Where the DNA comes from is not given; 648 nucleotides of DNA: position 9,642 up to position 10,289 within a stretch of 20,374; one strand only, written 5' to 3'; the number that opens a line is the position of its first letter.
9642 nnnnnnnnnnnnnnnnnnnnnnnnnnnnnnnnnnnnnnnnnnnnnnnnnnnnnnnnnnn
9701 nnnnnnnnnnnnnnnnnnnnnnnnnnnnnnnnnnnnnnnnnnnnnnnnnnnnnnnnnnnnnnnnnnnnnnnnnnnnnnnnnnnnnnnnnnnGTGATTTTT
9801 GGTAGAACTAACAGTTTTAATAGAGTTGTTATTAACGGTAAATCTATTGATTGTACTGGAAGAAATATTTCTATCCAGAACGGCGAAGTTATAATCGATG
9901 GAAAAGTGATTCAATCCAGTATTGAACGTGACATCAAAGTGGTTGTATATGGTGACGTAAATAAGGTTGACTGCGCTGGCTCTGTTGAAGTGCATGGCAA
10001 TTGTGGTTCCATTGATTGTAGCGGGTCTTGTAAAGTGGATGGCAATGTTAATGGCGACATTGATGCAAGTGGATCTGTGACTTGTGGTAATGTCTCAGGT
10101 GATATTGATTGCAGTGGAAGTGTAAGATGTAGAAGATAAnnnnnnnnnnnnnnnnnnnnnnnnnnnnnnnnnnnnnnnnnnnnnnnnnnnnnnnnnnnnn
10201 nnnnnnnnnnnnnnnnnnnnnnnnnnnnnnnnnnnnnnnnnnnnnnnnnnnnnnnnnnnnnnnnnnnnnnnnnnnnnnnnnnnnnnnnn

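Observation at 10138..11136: Free-standing HNH homing endonuclease apparently inserted between a conserved leader and ligA, leaving an orphan SD and a start-stop mini-ORF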

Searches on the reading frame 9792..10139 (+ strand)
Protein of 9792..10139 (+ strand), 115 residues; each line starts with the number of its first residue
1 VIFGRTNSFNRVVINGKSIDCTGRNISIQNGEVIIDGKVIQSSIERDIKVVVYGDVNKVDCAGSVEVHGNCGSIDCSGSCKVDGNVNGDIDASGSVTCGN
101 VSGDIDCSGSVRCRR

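Call 3: search_protein_families(library=pfam, proteins=[window:9792-10139:+], max_evalue=0.01)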
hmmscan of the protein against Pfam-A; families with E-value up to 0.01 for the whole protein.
window:9792-10139:+ (115 aa): 1 family
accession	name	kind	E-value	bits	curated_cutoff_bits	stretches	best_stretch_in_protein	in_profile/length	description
PF04519.19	Bactofilin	-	0.0002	21.9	27.9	1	72-108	11-50/98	Polymer-forming cytoskeletal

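Call 7: search_protein_families(library=phrogs, proteins=[window:9792-10139:+], max_evalue=0.01)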
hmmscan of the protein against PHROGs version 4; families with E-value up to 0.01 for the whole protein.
window:9792-10139:+ (115 aa): 1 family
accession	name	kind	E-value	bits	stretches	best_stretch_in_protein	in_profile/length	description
phrog_3163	-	unknown function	3.7e-22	79.5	1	9-114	13-120/121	-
